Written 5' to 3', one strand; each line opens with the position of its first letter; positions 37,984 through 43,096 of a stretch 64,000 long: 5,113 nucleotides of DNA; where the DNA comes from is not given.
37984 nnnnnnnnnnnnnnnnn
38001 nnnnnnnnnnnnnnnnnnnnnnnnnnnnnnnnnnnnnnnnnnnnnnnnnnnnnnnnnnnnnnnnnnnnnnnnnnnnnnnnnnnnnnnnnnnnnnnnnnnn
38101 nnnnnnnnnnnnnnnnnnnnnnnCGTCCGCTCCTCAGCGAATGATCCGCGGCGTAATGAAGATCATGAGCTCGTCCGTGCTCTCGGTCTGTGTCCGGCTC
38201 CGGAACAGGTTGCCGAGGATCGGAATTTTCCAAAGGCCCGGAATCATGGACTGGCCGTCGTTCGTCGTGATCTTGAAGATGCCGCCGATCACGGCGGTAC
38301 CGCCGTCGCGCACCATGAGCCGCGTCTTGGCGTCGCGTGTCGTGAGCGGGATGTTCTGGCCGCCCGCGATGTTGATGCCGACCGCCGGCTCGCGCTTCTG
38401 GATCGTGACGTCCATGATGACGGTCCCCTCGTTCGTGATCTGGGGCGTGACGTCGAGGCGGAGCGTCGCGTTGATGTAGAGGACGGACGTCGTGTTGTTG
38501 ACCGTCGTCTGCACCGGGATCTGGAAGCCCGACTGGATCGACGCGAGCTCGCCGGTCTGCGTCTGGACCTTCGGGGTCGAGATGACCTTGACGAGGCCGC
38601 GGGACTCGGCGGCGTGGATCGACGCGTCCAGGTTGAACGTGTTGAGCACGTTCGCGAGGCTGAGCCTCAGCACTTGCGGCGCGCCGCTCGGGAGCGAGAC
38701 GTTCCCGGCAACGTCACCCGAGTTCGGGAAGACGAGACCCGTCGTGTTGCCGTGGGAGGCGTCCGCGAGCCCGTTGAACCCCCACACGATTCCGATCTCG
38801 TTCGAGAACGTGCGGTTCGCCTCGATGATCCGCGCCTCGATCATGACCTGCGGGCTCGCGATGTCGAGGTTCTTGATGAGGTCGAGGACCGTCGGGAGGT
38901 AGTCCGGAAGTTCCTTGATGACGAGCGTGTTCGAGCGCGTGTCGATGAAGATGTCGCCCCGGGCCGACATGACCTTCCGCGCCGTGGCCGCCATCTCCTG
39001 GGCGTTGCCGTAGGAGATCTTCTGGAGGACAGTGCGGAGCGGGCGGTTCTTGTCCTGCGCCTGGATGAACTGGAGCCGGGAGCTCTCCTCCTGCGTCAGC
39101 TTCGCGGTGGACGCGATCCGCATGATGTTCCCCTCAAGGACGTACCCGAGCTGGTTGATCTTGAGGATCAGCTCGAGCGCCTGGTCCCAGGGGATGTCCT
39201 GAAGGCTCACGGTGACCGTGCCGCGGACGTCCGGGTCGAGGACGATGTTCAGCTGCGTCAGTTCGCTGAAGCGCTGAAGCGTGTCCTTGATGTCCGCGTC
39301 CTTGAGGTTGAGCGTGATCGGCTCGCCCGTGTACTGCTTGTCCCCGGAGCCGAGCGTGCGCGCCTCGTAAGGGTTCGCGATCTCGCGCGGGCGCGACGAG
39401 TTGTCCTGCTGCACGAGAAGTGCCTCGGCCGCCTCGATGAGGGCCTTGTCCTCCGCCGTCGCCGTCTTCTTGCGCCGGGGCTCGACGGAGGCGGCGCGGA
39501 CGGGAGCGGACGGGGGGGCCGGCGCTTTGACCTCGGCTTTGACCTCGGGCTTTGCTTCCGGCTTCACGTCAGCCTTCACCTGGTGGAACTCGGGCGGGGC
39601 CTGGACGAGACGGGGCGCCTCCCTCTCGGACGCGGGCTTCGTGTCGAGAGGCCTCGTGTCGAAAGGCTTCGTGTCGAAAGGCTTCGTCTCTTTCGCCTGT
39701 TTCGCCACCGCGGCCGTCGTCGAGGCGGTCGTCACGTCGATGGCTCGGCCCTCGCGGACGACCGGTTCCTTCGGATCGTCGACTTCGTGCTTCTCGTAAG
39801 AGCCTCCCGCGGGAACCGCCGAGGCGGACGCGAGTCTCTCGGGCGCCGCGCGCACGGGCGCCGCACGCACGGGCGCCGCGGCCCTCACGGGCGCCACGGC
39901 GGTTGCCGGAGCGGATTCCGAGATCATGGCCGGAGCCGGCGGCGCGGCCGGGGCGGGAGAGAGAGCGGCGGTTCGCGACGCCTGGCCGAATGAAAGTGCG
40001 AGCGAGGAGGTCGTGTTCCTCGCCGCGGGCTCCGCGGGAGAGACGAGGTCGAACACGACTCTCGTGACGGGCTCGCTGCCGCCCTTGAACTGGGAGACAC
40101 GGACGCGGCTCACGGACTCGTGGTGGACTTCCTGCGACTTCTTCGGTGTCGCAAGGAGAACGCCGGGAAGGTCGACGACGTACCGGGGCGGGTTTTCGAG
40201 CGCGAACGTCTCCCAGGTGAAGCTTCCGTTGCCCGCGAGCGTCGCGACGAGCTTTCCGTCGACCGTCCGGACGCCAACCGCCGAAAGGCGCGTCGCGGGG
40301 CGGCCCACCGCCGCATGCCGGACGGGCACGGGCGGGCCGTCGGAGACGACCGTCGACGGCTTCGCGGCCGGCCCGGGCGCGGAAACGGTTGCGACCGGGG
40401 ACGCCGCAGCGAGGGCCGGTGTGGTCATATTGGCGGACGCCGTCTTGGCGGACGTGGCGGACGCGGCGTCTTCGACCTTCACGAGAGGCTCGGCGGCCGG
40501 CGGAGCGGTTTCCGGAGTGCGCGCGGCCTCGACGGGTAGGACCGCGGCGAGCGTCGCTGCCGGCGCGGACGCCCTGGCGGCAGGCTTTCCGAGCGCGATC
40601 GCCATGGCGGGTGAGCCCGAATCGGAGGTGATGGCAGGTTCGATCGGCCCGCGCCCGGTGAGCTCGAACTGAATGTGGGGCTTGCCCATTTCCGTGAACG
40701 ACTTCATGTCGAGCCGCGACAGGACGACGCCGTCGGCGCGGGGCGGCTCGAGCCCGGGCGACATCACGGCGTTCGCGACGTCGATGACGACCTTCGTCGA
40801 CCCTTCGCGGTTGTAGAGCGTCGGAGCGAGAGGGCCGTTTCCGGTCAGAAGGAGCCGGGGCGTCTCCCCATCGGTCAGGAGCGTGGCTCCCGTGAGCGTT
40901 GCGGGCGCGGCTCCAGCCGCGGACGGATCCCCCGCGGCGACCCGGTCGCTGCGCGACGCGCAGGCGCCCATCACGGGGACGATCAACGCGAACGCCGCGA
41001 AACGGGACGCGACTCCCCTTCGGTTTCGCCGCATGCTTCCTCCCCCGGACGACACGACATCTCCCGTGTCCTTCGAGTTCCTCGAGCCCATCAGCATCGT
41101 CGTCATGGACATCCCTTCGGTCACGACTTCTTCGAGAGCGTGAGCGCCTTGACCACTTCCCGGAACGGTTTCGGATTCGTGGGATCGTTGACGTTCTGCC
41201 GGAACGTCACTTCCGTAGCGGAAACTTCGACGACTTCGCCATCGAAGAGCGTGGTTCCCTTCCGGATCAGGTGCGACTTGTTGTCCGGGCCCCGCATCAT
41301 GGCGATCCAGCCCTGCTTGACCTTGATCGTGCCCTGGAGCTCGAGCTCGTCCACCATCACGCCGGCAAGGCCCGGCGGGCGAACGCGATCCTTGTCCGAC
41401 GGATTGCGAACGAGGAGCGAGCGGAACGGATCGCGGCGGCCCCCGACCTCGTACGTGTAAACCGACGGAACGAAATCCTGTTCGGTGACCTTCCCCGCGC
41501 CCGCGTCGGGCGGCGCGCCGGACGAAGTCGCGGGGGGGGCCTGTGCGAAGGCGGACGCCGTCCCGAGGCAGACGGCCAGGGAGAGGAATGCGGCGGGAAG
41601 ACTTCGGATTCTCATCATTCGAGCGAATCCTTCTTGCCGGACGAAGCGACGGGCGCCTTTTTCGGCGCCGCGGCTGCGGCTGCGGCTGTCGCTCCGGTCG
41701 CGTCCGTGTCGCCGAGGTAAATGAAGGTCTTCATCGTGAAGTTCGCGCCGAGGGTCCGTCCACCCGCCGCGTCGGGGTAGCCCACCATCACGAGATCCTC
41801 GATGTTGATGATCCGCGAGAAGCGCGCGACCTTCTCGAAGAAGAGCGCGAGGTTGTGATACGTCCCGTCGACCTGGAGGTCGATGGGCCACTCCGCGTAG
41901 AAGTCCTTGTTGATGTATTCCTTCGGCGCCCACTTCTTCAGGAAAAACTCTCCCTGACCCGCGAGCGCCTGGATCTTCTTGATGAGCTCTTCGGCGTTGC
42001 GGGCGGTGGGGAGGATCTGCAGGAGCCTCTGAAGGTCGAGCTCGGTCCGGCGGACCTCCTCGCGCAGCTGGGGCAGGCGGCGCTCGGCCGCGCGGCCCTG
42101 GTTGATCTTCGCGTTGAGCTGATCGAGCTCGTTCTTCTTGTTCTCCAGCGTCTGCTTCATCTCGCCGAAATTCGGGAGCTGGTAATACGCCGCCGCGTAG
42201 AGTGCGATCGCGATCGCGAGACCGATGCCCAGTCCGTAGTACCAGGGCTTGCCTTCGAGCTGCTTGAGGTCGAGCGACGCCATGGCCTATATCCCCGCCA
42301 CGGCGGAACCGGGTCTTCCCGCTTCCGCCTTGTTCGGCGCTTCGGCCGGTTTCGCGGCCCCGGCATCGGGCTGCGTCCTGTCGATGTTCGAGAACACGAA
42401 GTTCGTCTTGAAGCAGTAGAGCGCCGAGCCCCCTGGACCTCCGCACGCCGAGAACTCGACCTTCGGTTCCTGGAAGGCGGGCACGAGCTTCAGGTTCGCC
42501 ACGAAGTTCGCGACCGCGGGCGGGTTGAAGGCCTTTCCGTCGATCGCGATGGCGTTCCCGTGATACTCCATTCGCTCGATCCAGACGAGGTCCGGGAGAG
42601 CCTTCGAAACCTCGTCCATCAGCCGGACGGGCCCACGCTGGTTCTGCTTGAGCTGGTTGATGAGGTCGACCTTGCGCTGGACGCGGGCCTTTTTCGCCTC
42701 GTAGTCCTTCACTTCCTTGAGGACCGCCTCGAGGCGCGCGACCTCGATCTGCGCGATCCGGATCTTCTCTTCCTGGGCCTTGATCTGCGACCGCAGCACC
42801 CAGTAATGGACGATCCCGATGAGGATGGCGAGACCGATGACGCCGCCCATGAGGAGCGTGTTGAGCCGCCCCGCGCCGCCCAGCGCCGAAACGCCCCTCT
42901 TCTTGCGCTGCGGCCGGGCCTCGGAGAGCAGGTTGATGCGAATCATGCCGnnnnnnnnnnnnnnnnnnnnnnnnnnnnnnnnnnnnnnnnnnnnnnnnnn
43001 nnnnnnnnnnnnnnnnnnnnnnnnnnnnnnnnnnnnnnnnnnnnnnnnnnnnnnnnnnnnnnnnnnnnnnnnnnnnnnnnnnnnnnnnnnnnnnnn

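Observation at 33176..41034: Type IV pilus pilMNOPQ followed in-line by two lipoproteins and a TPR-roadblock/LC7 protein instead of the usual aroK-aroB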

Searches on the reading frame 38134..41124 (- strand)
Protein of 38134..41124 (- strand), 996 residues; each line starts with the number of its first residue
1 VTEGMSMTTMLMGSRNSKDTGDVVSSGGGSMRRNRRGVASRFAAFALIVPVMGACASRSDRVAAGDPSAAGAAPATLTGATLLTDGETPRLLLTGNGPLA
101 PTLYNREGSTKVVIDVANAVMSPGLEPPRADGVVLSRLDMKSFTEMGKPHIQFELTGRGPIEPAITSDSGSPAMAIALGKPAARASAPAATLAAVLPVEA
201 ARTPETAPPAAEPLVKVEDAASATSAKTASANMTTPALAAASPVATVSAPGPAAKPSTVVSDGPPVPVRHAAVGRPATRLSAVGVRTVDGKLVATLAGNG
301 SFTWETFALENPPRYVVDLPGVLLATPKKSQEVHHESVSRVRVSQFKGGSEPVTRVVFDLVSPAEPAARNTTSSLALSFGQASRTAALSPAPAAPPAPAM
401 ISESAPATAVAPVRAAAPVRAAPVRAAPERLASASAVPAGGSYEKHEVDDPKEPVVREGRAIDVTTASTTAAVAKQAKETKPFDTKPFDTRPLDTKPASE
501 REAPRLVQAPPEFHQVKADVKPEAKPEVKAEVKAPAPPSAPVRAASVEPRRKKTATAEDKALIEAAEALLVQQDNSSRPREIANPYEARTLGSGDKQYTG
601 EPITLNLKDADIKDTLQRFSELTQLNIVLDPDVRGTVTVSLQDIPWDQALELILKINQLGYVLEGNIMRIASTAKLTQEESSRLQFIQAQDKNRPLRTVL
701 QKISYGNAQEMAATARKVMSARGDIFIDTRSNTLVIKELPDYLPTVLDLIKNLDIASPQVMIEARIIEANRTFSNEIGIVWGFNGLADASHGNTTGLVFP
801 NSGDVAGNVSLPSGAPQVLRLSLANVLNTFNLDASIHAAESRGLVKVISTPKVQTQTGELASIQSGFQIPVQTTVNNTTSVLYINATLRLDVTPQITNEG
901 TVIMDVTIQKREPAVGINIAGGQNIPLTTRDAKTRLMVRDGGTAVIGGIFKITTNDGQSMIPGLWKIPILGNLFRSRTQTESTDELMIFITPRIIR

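Call 4: search_protein_families(library=pfam, proteins=[window:38134-41124:-], max_evalue=0.1)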
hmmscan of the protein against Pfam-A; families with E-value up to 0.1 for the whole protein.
window:38134-41124:- (996 aa): 5 families
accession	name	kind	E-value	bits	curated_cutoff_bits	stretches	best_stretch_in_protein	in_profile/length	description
PF00263.26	Secretin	-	4e-41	140.9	27.5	1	838-996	1-169/169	Bacterial type II and III secretion system protein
PF11741.13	AMIN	-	2e-13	50.7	20.5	1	288-369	7-87/101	AMIN domain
PF07660.19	STN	-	3.7e-10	39.9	28.4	1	625-670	1-49/52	Secretin and TonB N terminus short domain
PF03958.22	Secretin_N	-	1.3e-09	38.5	28.2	1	703-759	6-69/69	Bacterial type II/III secretion system short domain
PF21305.2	type_II_gspD_N0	-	1.8e-09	37.7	27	1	605-656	1-53/71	GspD-like, N0 domain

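Call 57: search_protein_families(library=ncbifam, proteins=[window:38134-41034:-], max_evalue=0.01)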
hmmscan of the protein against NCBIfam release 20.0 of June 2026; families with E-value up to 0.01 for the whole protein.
window:38134-41034:- (966 aa): 8 families
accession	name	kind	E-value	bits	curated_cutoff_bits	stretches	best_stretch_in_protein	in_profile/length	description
TIGR02515.1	IV_pilus_PilQ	subfamily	2e-103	346.7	284.35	1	570-965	1-427/428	type IV pilus secretin PilQ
NF010083.0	PRK13568.1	equivalog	1.1e-67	228.7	554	1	566-966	21-418/419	DNA uptake porin HofQ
TIGR02517.1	type_II_gspD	equivalog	1.7e-62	211.8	351.35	2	699-966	307-591/600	type II secretion system secretin GspD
NF007851.2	PRK10560.1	exception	2.6e-58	197.8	598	1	571-965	22-409/412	DNA uptake porin HofQ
TIGR02516.1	type_III_yscC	equivalog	1.3e-33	116.3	238.45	1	667-966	176-462/463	type III secretion system outer membrane ring subunit SctC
TIGR02519.1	pilus_MshL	equivalog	1.9e-27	96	250.2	1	697-965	3-290/290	pilus (MSHA type) biogenesis protein MshL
NF042912.1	Amuc_1098_fam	equivalog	3.7e-12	45.1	750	1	898-965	729-796/805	Amuc_1098 family type IV pilus outer membrane protein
NF011873.0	PRK15346.1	equivalog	1e-11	44.3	524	1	668-951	207-481/499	EscC/YscC/HrcC family type III secretion system outer membrane ring protein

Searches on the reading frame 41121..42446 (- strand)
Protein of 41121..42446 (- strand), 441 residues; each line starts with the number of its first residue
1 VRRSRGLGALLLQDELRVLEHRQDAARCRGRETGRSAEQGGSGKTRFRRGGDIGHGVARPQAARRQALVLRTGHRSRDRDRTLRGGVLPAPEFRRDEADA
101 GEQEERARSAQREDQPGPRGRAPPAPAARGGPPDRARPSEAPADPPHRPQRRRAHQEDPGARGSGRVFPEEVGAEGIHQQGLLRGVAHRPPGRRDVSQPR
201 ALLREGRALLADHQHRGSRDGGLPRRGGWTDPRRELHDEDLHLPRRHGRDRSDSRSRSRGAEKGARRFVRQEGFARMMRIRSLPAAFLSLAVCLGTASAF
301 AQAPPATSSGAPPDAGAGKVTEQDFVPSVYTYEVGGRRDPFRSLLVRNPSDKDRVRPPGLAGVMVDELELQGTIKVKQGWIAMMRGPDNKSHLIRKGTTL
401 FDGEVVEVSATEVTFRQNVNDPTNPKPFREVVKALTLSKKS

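Call 7: search_protein_families(library=pfam, proteins=[window:41121-42446:-], max_evalue=0.001)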
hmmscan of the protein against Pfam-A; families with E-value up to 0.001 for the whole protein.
window:41121-42446:- (441 aa): 1 family
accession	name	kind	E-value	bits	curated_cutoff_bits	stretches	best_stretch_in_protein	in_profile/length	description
PF04351.19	PilP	-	1.9e-05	25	25.6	1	360-422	69-133/146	Pilus assembly protein, PilP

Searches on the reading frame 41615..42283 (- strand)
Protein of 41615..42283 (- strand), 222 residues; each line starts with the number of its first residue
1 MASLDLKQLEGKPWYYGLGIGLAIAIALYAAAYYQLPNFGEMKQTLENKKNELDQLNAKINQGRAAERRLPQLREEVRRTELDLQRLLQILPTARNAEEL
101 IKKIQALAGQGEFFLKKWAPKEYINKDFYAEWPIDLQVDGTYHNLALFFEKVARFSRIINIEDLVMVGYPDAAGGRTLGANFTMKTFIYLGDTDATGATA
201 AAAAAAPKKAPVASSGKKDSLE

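Call 7: search_protein_families(library=pfam, proteins=[window:41615-42283:-], max_evalue=0.001)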
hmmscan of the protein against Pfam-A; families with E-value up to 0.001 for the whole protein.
window:41615-42283:- (222 aa): 1 family
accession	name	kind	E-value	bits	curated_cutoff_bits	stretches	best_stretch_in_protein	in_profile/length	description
PF04350.18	PilO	-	1.4e-29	103.6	22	1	46-190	1-144/145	Pilus assembly protein, PilO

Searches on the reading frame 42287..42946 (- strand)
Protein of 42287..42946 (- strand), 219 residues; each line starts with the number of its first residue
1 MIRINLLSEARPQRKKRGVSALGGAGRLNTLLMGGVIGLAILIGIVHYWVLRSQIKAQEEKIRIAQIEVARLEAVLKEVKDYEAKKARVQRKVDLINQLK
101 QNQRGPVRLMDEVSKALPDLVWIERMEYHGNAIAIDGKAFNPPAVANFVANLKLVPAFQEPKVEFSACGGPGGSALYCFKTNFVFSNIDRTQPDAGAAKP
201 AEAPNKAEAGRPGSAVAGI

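Call 7: search_protein_families(library=pfam, proteins=[window:42287-42946:-], max_evalue=0.001)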
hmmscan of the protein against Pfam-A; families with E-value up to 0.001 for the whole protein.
window:42287-42946:- (219 aa): 1 family
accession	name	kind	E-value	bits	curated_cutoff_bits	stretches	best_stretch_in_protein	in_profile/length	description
PF05137.18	PilN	-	4.1e-11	43.2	22.8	1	108-164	1-57/78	Fimbrial assembly protein (PilN)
